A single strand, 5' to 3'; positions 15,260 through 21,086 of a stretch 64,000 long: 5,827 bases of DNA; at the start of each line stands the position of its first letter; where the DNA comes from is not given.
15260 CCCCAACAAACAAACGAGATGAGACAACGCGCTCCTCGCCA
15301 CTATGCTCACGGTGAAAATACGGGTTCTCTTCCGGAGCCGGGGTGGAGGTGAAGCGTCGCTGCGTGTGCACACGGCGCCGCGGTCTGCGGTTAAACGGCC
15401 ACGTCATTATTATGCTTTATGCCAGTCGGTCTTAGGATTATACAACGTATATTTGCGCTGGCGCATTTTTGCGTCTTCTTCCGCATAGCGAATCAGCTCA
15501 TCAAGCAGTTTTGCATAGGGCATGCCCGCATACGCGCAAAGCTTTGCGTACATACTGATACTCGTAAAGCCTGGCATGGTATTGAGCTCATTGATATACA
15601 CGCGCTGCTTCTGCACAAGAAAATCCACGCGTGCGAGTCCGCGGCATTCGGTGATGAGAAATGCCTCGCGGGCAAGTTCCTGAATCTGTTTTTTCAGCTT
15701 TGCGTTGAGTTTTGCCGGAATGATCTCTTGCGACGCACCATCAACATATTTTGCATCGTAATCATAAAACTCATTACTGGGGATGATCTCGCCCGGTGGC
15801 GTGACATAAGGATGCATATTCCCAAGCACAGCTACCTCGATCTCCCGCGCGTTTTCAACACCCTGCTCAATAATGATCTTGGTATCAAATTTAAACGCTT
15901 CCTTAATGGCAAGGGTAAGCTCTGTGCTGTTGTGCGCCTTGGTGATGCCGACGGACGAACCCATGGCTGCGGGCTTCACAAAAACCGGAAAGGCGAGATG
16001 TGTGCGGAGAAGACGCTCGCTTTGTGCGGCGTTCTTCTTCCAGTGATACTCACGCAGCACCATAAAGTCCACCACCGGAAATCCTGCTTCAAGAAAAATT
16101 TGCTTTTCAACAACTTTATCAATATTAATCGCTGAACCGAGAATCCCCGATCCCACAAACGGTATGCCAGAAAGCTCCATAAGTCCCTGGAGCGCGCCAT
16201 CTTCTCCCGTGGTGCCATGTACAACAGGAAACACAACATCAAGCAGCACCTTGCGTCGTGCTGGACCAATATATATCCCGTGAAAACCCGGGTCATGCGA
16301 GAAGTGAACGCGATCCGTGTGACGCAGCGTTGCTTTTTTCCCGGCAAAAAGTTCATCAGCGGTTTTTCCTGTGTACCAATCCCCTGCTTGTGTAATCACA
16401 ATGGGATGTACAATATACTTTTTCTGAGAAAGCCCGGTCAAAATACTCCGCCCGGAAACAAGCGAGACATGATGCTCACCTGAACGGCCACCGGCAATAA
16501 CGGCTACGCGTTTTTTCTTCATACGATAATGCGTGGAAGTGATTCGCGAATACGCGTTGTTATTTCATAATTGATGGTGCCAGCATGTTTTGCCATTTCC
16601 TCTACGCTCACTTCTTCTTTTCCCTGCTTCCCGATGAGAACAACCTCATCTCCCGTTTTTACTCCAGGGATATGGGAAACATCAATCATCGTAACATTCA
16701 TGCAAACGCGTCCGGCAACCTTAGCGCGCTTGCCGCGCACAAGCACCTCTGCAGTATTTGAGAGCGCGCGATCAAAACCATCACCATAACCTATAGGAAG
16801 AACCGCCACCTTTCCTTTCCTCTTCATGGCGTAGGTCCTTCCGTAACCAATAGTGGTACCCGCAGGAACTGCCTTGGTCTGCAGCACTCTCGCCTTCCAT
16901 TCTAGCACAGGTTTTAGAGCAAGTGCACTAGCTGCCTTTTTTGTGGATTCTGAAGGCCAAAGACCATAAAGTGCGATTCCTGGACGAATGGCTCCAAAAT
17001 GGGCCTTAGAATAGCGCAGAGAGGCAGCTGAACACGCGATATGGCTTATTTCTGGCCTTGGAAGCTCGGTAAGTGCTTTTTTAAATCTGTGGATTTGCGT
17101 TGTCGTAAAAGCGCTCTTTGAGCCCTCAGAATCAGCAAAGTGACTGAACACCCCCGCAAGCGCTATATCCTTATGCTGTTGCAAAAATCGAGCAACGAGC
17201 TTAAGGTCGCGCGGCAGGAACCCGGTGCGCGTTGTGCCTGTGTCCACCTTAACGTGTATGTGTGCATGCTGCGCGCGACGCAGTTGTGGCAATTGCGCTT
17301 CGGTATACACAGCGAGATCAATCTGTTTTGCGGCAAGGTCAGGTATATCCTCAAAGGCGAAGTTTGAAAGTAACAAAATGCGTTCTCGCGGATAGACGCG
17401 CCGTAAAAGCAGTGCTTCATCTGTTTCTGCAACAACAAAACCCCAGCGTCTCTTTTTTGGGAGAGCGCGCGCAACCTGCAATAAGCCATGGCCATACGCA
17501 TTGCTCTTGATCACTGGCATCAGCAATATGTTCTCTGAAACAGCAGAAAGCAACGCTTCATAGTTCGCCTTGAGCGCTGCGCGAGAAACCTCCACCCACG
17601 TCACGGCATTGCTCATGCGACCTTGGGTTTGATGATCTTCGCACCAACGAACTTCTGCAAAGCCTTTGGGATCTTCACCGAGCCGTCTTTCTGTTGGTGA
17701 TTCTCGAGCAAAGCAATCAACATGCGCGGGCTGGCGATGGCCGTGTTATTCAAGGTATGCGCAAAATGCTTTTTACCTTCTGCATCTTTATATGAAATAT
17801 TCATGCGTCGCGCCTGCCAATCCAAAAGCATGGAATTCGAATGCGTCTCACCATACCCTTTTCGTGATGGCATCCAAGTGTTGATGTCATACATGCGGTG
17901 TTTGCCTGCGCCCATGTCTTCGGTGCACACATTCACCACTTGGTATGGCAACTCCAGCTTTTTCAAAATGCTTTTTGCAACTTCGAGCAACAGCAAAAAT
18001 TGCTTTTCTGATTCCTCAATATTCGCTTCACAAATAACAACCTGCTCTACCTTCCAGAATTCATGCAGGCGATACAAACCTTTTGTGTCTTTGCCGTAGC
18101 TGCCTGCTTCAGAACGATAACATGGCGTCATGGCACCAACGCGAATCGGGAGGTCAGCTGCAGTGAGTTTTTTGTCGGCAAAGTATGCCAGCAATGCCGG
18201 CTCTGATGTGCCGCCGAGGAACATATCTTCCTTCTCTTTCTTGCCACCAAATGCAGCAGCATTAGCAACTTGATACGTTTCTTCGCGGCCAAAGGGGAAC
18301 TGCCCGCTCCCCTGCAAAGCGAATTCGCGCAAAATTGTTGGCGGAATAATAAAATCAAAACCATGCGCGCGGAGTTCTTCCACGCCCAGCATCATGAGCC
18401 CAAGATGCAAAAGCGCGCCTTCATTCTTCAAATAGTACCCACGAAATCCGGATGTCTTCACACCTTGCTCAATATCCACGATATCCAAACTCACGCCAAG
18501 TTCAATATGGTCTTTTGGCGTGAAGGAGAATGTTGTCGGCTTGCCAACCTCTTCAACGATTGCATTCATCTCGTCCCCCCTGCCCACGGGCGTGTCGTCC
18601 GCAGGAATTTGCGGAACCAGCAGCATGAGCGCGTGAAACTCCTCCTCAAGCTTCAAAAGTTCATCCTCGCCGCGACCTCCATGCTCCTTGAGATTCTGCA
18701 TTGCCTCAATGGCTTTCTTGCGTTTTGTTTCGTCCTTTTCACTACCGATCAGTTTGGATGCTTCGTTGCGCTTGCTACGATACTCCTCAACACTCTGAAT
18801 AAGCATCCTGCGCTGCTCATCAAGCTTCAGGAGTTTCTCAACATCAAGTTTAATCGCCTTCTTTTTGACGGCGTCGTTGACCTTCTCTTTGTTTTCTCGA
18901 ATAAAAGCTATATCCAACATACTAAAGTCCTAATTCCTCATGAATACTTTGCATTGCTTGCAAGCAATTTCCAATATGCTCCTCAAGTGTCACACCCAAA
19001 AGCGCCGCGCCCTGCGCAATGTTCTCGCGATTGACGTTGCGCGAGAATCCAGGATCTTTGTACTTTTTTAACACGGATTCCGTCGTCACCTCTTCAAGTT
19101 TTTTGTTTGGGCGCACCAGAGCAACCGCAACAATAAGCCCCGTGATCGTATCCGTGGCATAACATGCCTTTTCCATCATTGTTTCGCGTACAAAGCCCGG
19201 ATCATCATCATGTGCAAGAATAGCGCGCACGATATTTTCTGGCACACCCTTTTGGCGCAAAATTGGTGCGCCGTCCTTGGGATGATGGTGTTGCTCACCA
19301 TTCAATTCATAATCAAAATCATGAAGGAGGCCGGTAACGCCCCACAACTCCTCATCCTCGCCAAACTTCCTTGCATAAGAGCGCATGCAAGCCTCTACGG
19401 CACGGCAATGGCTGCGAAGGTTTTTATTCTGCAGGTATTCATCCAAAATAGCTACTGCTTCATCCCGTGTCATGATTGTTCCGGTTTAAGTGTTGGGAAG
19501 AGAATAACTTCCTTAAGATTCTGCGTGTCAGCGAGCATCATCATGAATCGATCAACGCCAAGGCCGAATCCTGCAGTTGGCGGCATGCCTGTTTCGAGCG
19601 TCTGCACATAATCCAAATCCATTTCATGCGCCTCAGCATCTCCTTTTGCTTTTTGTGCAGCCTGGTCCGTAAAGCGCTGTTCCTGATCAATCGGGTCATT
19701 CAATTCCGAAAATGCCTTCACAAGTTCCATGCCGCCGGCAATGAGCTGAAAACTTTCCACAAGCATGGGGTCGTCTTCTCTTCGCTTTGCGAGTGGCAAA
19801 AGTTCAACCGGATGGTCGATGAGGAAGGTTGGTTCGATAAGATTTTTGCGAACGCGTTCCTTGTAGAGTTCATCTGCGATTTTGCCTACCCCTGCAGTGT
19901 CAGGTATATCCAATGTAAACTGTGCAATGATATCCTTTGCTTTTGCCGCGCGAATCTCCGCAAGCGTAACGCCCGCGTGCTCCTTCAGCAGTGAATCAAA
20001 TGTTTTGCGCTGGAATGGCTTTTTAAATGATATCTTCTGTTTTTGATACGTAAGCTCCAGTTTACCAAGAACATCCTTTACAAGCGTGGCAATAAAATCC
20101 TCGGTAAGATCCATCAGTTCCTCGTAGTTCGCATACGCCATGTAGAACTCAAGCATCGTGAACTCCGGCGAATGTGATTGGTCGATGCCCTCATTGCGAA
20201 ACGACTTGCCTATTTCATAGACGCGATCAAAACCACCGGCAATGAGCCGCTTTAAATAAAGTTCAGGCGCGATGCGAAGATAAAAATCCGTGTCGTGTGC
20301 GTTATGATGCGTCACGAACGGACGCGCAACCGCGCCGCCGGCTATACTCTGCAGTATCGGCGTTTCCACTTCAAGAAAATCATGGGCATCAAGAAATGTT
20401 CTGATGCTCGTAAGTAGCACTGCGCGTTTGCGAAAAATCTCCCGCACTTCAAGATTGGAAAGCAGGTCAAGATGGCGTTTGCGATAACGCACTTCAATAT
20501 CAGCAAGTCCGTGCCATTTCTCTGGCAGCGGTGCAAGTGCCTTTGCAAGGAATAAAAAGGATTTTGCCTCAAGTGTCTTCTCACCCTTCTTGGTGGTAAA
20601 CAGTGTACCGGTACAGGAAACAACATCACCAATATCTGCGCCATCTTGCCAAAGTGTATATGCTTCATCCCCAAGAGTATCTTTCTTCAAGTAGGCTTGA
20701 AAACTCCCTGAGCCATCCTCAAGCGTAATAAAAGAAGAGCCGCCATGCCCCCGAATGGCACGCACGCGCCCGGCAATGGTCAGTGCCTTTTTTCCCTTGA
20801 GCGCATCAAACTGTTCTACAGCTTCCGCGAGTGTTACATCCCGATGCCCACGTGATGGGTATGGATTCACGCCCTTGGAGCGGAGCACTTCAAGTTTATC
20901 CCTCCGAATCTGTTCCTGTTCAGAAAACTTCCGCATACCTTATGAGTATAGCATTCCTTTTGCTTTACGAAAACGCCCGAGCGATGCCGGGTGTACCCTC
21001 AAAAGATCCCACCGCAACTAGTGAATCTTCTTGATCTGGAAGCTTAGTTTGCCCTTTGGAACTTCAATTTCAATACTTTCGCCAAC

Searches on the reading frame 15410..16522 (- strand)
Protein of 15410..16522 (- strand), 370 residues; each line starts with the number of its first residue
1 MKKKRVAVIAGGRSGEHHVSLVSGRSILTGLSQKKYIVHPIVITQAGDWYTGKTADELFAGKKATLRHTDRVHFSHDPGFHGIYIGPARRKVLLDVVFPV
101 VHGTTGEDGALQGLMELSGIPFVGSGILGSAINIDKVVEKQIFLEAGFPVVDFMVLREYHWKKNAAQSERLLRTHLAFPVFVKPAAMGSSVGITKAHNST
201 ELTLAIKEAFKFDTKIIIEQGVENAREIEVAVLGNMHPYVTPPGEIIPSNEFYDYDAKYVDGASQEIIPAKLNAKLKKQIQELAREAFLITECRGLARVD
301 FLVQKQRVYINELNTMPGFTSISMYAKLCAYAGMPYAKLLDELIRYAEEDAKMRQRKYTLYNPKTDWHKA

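Call 40: search_protein_families(library=pfam, proteins=[window:15410-16522:-], max_evalue=0.0001)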
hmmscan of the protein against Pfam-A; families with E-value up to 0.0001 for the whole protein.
window:15410-16522:- (370 aa): 4 families
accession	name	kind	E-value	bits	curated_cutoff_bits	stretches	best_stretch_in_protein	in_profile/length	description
PF07478.18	Dala_Dala_lig_C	-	2.2e-70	236.8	24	1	144-344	3-203/204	D-ala D-ala ligase C-terminus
PF01820.27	Dala_Dala_lig_N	-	7.8e-32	110.8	34.6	1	5-125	1-121/121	D-ala D-ala ligase N-terminus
PF02222.28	ATP-grasp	-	8.8e-09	35.7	27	1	145-314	5-160/179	ATP-grasp domain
PF02786.22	CPSase_L_D2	-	5.6e-08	33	19.8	1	170-315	31-178/211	Carbamoyl-phosphate synthase L chain, ATP binding domain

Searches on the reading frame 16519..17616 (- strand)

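Call 40: search_protein_families(library=pfam, proteins=[window:16519-17616:-], max_evalue=0.0001)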
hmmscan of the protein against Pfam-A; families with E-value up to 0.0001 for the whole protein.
window:16519-17616:- (365 aa): 2 families
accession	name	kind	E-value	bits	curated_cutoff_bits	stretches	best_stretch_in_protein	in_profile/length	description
PF01168.26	Ala_racemase_N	-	3.2e-53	181.1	24.1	1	10-219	1-218/220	Alanine racemase, N-terminal domain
PF00842.27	Ala_racemase_C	-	2.1e-48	163.5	25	1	237-363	1-126/127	Alanine racemase, C-terminal domain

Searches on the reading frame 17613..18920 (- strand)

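Call 6: search_protein_families(library=pfam, proteins=[window:17613-18920:-], max_evalue=0.001)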
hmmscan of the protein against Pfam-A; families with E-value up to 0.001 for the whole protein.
window:17613-18920:- (435 aa): 2 families
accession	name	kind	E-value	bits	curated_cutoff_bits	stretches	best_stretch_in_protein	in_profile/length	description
PF00587.30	tRNA-synt_2b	-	8.3e-30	104.6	29.3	1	228-408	6-179/179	tRNA synthetase class II core domain (G, H, P, S and T)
PF02403.27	Seryl_tRNA_N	-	4.5e-22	78.8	28.2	1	1-106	1-108/108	Seryl-tRNA synthetase N-terminal domain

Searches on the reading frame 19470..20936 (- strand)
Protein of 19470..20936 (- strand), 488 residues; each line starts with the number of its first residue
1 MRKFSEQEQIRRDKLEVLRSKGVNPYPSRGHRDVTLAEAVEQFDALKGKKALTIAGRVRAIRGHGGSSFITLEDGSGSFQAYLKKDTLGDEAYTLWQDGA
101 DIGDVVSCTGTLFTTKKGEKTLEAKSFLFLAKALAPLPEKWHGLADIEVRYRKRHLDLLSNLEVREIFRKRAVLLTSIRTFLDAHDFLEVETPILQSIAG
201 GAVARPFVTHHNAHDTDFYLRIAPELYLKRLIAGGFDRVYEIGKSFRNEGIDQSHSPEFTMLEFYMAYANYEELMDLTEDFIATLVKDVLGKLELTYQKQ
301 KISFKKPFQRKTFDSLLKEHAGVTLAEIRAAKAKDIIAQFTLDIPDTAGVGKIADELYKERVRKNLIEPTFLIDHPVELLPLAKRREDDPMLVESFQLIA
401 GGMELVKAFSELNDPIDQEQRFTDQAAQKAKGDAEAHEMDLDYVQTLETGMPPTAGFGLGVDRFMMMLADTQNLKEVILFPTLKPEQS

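Call 6: search_protein_families(library=pfam, proteins=[window:19470-20936:-], max_evalue=0.001)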
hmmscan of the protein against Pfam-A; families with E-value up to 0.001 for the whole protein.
window:19470-20936:- (488 aa): 3 families
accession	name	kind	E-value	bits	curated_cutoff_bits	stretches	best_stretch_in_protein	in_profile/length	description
PF00152.25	tRNA-synt_2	-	4.4e-91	305.6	25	1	147-483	2-307/308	tRNA synthetases class II (D, K and N)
PF01336.31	tRNA_anti-codon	-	5.5e-15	55.5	27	1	53-127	2-72/75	OB-fold nucleic acid binding domain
PF01409.25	tRNA-synt_2d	-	3.7e-06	27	19.8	0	239-307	105-172/246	tRNA synthetases class II core domain (F)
